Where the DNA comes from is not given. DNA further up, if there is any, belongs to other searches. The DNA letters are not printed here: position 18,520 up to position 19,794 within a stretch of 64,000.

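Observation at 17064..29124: Two paralogous modules, each with an alpha/beta hydrolase, a crotonase and a small+large ACAD pair whose small subunit has lost the catalytic Glu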

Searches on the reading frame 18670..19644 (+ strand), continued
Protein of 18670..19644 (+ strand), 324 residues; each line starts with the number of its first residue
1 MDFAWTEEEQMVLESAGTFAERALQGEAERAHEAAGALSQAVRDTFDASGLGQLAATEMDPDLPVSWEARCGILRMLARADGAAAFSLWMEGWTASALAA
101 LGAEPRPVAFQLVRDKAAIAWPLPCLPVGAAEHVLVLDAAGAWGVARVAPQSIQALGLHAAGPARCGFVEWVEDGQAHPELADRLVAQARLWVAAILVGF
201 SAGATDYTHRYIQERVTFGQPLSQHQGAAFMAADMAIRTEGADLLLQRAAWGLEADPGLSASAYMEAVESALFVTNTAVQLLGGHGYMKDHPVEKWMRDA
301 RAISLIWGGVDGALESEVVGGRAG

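Call 34: search_protein_families(library=pfam, proteins=[L044:5477-7291:+, L044:9818-10666:+, L044:10793-11686:+, L049:6634-7263:+, L049:10256-12145:+, L049:12142-12975:+, L049:12996-13769:+, L053:4268-5926:+, L053:10996-11778:+, L007:5744-6667:+], max_evalue=0.000001)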
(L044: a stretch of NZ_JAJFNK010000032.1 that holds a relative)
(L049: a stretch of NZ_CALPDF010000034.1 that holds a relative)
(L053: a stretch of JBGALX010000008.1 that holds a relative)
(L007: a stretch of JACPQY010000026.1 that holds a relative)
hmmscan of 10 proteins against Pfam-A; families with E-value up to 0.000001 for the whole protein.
L044:5477-7291:+ (604 aa): 2 families
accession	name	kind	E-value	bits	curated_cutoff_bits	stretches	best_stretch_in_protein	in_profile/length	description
PF00501.34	AMP-binding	-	1.8e-96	323.7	29.9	1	99-462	2-384/384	AMP-binding enzyme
PF13193.12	AMP-binding_C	-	7.1e-18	65.7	24.5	1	513-587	2-76/76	AMP-binding enzyme C-terminal domain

L044:9818-10666:+ (282 aa): 2 families
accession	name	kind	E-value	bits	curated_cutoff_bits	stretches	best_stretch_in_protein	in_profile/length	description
PF00378.25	ECH_1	-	1.5e-58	198.5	27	1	31-280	2-248/251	Enoyl-CoA hydratase/isomerase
PF16113.10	ECH_2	-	3.1e-24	86.5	27.2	1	41-271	6-236/335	Enoyl-CoA hydratase/isomerase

L044:10793-11686:+ (297 aa): 3 families
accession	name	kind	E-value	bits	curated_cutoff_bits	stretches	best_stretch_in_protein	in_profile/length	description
PF13561.12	adh_short_C2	-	5.3e-60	203.4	27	1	88-292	31-235/236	Enoyl-(Acyl carrier protein) reductase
PF00106.31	adh_short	-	1.3e-55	188.4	26.6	1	85-242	33-189/195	short chain dehydrogenase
PF08659.16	KR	-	4.2e-16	59.8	22.6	1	31-219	4-166/180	KR domain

L049:6634-7263:+ (209 aa): 1 family
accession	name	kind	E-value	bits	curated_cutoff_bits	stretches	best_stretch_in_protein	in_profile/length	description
PF00440.29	TetR_N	-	1.4e-12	47.7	24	1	24-69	1-46/47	Bacterial regulatory proteins, tetR family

L049:10256-12145:+ (629 aa): 2 families
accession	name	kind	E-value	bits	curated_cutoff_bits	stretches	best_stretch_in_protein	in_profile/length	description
PF00501.34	AMP-binding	-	2.1e-82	277.4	29.9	1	12-430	3-384/384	AMP-binding enzyme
PF23562.2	AMP-binding_C_3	-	2.3e-08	34.9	20.8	1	468-515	3-51/124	AMP-binding enzyme C-terminal domain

L049:12142-12975:+ (277 aa): 3 families
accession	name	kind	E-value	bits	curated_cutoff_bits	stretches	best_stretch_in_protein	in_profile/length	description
PF13561.12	adh_short_C2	-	1.1e-61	208.9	27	1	69-272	33-235/236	Enoyl-(Acyl carrier protein) reductase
PF00106.31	adh_short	-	1.5e-57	194.6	26.6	1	68-223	36-190/195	short chain dehydrogenase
PF08659.16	KR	-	5.2e-15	56.3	22.6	1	10-191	3-158/180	KR domain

L049:12996-13769:+ (257 aa): 2 families
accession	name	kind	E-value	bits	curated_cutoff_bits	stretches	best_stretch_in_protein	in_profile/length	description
PF00378.25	ECH_1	-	3.2e-68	230.2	27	1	7-256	2-250/251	Enoyl-CoA hydratase/isomerase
PF16113.10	ECH_2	-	1.1e-38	134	27.2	1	12-185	2-177/335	Enoyl-CoA hydratase/isomerase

L053:4268-5926:+ (552 aa): 2 families
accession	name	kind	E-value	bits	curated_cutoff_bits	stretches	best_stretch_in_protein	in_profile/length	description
PF08668.18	HDOD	-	7e-40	137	22.9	1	316-508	1-196/196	HDOD domain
PF00072.30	Response_reg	-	7.6e-17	61.9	30.2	1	181-291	1-110/111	Response regulator receiver domain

L053:10996-11778:+ (260 aa): 0 families

L007:5744-6667:+ (307 aa): 1 family
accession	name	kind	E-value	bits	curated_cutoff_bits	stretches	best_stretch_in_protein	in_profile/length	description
PF00882.24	Zn_dep_PLPC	-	5.4e-20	72.4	26.8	1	30-159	1-128/167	Zinc dependent phospholipase C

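Call 35: predict_structure(alignment_id=A1)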
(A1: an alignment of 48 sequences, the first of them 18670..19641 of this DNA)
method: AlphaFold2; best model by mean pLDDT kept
length: 324 residues; sequences in the alignment: 48
mean_pLDDT: 93.9   pTM: 0.93
mean pLDDT of the five models: 93.9, 93.6, 93.5, 93.4, 93.2
residues with pLDDT >= 90: 286; 70-90: 29; 50-70: 8; < 50: 1
segments of 3 or more residues with pLDDT < 50: none
pLDDT, mean of each block of 10 residues (from residue 1): 85 97 94 94 97 96 94 98 97 98 97 95 94 96 98 90 97 97 96 98 97 95 97 98 98 95 96 96 69 93 90 83 65
secondary structure, 60 per line:
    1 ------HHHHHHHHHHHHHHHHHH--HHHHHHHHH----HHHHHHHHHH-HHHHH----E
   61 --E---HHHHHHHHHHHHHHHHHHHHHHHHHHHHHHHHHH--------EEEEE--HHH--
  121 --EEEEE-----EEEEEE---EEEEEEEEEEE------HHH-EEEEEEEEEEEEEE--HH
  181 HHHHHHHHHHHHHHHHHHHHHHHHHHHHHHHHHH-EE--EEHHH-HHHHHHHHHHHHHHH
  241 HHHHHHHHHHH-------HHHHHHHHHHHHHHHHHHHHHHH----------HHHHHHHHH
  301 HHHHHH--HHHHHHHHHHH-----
elements in order: H7-24 H27-35 H40-49 H51-55 H67-100 E109-113 E123-127 E133-138 E142-152 E163-176 H179-214 H226-251 H259-281 H292-306 H309-319

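Call 37: fold_search(model_id=the predicted structure, library=pdb)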
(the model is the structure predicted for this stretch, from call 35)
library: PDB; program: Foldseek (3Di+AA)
matches with E <= 10: 577; with E <= 0.001: 299
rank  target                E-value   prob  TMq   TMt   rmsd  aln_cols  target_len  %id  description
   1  1ukw_A                8.7e-14  1.00  0.77  0.67   5.4       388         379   21  Crystal structure of medium-chain acyl-CoA dehydrogenase from Thermus thermophilus HB8 (released 2004-11-09)
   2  4iv6_B                1.3e-13  1.00  0.79  0.68   6.0       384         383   20  X-ray crystal structure of an isovaleryl-CoA dehydrogenase from Mycobacterium smegmatis (released 2013-03-20)
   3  7w0j_E                1.3e-13  1.00  0.72  0.62   7.0       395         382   21  Acyl-CoA dehydrogenase, Tfu_1647 (released 2022-11-23)
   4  2jif_B                2.2e-13  1.00  0.75  0.66   5.6       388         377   22  Structure of human short-branched chain acyl-CoA dehydrogenase (ACADSB) (released 2007-04-03)
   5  2jif_A                2.4e-13  1.00  0.75  0.65   6.0       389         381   22  Structure of human short-branched chain acyl-CoA dehydrogenase (ACADSB) (released 2007-04-03)
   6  1buc_A                3.1e-13  1.00  0.76  0.66   5.6       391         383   21  THREE-DIMENSIONAL STRUCTURE OF BUTYRYL-COA DEHYDROGENASE FROM MEGASPHAERA ELSDENII (released 1995-04-20)
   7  4m9a_C                3.2e-13  1.00  0.74  0.65   6.2       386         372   21  Crystal structure of Acyl-coA dehydrogenase from Burkholderia thailandensis E264 (released 2013-11-13)
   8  7w0j_B                4.3e-13  1.00  0.71  0.62   6.2       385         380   22  Acyl-CoA dehydrogenase, Tfu_1647 (released 2022-11-23)
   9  8i4p                  4.5e-13  1.00  0.74  0.64   5.7       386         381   22  crystal structure of Acyl-CoA dehydrogenase from Thermobifida fusca (released 2024-01-24)
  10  4l1f_A                5.7e-13  1.00  0.76  0.65   5.7       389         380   23  Electron transferring flavoprotein of Acidaminococcus fermentans: Towards a mechanism of flavin-based electron bifurca (released 2014-01-15)
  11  4n5f_A                6.2e-13  1.00  0.75  0.65   5.7       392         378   22  Crystal Structure of a Putative acyl-CoA dehydrogenase with bound FADH2 from Burkholderia cenocepacia J2315 (released 2013-10-30)
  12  1jqi_A                6.5e-13  1.00  0.78  0.67   5.4       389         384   19  Crystal Structure of Rat Short Chain Acyl-CoA Dehydrogenase Complexed With Acetoacetyl-CoA (released 2002-02-13)
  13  2vig_D                8.6e-13  1.00  0.78  0.68   5.0       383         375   19  Crystal structure of human short-chain acyl CoA dehydrogenase (released 2007-12-25)
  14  7w0j_F                9.1e-13  1.00  0.74  0.65   5.7       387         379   22  Acyl-CoA dehydrogenase, Tfu_1647 (released 2022-11-23)
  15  4iv6_A                1.0e-12  1.00  0.80  0.69   5.5       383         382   20  X-ray crystal structure of an isovaleryl-CoA dehydrogenase from Mycobacterium smegmatis (released 2013-03-20)
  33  6wy8_C                4.7e-12  1.00  0.74  0.67   6.2       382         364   20  Tcur3481-Tcur3483 steroid ACAD (released 2021-03-24)
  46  6wy8_A                6.5e-12  1.00  0.75  0.67   6.3       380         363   20  Tcur3481-Tcur3483 steroid ACAD (released 2021-03-24)
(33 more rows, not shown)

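Call 59: list_cluster_members(proteins=[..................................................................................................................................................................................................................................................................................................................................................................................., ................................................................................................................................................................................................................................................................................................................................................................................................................, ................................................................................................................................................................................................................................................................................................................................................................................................, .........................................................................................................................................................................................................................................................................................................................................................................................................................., window:18670-19641:+, window:19641-20840:+, window:25510-26493:-, window:24323-25510:-])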
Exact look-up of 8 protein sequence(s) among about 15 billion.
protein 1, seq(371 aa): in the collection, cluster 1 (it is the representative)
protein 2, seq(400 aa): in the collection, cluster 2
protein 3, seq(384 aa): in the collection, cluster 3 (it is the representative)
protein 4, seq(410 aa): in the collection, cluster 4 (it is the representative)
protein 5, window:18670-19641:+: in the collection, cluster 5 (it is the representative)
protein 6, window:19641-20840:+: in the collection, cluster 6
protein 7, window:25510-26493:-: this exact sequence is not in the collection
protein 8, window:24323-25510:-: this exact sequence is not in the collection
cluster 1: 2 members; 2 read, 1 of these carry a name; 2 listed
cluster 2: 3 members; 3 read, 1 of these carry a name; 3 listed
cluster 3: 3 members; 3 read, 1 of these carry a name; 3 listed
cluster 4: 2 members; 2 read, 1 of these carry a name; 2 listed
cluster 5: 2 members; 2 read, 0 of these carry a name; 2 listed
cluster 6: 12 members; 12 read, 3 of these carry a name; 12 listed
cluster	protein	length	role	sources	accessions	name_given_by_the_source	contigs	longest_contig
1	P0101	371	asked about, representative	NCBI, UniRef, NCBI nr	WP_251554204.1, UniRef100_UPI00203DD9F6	acyl-CoA dehydrogenase family protein [Neobacillus muris] | acyl-CoA dehydrogenase family protein n=1 Tax=Neobacillus muris TaxID=2941334 ...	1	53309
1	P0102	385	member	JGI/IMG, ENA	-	-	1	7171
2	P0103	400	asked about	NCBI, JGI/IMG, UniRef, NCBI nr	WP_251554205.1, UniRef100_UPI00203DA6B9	acyl-CoA dehydrogenase family protein [Neobacillus muris] | acyl-CoA dehydrogenase family protein n=1 Tax=Neobacillus muris TaxID=2941334 ...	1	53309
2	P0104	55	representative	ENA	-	-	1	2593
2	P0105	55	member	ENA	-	-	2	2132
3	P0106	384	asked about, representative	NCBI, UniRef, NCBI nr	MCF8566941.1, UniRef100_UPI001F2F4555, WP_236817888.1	acyl-CoA dehydrogenase family protein [Alicyclobacillus tolerans] | acyl-CoA dehydrogenase family protein n=1 Tax=Alicyclobacillus tolerans TaxID=90970 ...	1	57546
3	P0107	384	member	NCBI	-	-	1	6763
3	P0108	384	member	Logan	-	-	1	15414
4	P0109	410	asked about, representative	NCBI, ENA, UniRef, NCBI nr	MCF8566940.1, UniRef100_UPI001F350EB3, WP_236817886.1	acyl-CoA dehydrogenase family protein [Alicyclobacillus tolerans] | acyl-CoA dehydrogenase family protein n=1 Tax=Alicyclobacillus tolerans TaxID=90970 ...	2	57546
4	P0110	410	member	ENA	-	-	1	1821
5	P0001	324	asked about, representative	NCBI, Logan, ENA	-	-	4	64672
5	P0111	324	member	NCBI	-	-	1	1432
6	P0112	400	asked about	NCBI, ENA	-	-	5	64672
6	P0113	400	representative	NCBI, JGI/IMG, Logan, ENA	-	-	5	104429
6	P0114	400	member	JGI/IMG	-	acyl-CoA dehydrogenase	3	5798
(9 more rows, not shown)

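Call 60: find_encoding_contigs(protein=P0001, flank=1000, max_places=4)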
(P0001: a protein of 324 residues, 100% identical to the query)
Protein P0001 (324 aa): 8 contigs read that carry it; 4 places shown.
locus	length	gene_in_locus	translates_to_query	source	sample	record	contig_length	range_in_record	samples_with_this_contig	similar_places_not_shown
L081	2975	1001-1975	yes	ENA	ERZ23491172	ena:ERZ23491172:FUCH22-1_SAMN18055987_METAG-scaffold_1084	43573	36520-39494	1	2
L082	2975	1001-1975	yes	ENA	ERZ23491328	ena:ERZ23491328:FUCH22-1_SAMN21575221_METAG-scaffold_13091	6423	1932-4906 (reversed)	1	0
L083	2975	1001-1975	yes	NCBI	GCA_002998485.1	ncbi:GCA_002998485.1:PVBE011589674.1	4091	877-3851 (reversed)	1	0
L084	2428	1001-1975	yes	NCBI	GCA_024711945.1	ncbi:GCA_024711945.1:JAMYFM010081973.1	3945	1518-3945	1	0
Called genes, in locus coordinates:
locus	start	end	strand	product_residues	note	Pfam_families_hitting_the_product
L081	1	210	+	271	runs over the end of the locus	PF06821:Ser_hydrolase (faint), PF12697:Abhydrolase_6, PF00561:Abhydrolase_1, PF03096:Ndr, PF12146:Hydrolase_4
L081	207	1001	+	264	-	PF00378:ECH_1, PF16113:ECH_2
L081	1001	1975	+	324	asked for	PF00441:Acyl-CoA_dh_1, PF08028:Acyl-CoA_dh_2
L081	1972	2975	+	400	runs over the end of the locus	PF02771:Acyl-CoA_dh_N (weak), PF02770:Acyl-CoA_dh_M, PF00441:Acyl-CoA_dh_1, PF08028:Acyl-CoA_dh_2 (weak)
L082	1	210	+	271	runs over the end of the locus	PF06821:Ser_hydrolase (faint), PF12697:Abhydrolase_6, PF00561:Abhydrolase_1, PF03096:Ndr, PF12146:Hydrolase_4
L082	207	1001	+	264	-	PF00378:ECH_1, PF16113:ECH_2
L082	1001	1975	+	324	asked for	PF00441:Acyl-CoA_dh_1, PF08028:Acyl-CoA_dh_2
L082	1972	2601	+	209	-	-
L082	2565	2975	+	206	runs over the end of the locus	PF00441:Acyl-CoA_dh_1, PF08028:Acyl-CoA_dh_2 (weak)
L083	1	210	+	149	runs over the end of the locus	?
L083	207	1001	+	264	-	PF00378:ECH_1, PF16113:ECH_2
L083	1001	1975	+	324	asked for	PF00441:Acyl-CoA_dh_1, PF08028:Acyl-CoA_dh_2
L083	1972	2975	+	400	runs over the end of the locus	PF02771:Acyl-CoA_dh_N (weak), PF02770:Acyl-CoA_dh_M, PF00441:Acyl-CoA_dh_1, PF08028:Acyl-CoA_dh_2 (weak)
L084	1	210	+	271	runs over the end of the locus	PF06821:Ser_hydrolase (faint), PF12697:Abhydrolase_6, PF00561:Abhydrolase_1, PF03096:Ndr, PF12146:Hydrolase_4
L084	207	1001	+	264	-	PF00378:ECH_1, PF16113:ECH_2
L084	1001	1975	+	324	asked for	PF00441:Acyl-CoA_dh_1, PF08028:Acyl-CoA_dh_2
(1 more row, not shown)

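Call 74: search_protein_representatives(alignment_id=A1)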
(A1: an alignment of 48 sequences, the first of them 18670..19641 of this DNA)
Query: 48 sequences, 326 profile positions. Proteins with E-value up to 0.001 (for the whole library): 41849; up to 1e-10: 15065; up to 1e-30: 1331. The best 150 are listed.
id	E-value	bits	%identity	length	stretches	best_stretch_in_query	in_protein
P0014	8.7e-134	462.6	-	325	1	2-323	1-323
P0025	5.2e-123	427.2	-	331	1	2-321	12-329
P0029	1.4e-114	399.4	-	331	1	2-323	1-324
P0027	2.9e-114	398.4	-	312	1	2-320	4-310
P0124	1.3e-111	389.7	-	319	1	1-321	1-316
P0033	1.4e-111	389.6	-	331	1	1-322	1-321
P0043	1.3e-107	376.6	-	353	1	1-323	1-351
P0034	3.0e-107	375.3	-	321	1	2-324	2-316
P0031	1.3e-105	370.0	-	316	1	1-318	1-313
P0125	1.5e-105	369.8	-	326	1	1-322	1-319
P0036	2.3e-105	369.2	-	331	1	2-322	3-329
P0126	4.4e-105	368.3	-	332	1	1-324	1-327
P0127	5.8e-102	358.0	-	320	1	2-322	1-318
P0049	2.7e-98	346.0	-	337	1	1-323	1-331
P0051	2.8e-98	345.9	-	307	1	1-315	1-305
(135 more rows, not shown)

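Call 92: find_encoding_contigs(protein=P0096, flank=4000, max_places=2)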
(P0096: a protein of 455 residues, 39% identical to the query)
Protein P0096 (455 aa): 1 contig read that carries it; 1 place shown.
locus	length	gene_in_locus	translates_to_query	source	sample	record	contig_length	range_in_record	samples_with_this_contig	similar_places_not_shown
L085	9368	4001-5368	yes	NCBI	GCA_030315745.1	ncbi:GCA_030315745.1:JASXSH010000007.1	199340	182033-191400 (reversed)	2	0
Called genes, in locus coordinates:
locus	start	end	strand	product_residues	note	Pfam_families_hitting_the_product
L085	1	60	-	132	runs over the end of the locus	-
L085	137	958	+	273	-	PF00459:Inositol_P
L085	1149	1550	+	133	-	PF00903:Glyoxalase, PF13669:Glyoxalase_4 (weak)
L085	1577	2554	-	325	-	PF00478:IMPDH (faint), PF03060:NMO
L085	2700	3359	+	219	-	PF00753:Lactamase_B (weak), PF13483:Lactamase_B_3, PF12706:Lactamase_B_2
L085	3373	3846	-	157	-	PF10825:DUF2752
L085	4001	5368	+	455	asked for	PF02771:Acyl-CoA_dh_N, PF02770:Acyl-CoA_dh_M, PF00441:Acyl-CoA_dh_1, PF08028:Acyl-CoA_dh_2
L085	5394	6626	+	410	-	PF02770:Acyl-CoA_dh_M, PF00441:Acyl-CoA_dh_1, PF08028:Acyl-CoA_dh_2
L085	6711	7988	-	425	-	-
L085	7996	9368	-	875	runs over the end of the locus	PF01476:LysM, PF23473:LysM3_LYK4_5 (faint), PF01476:LysM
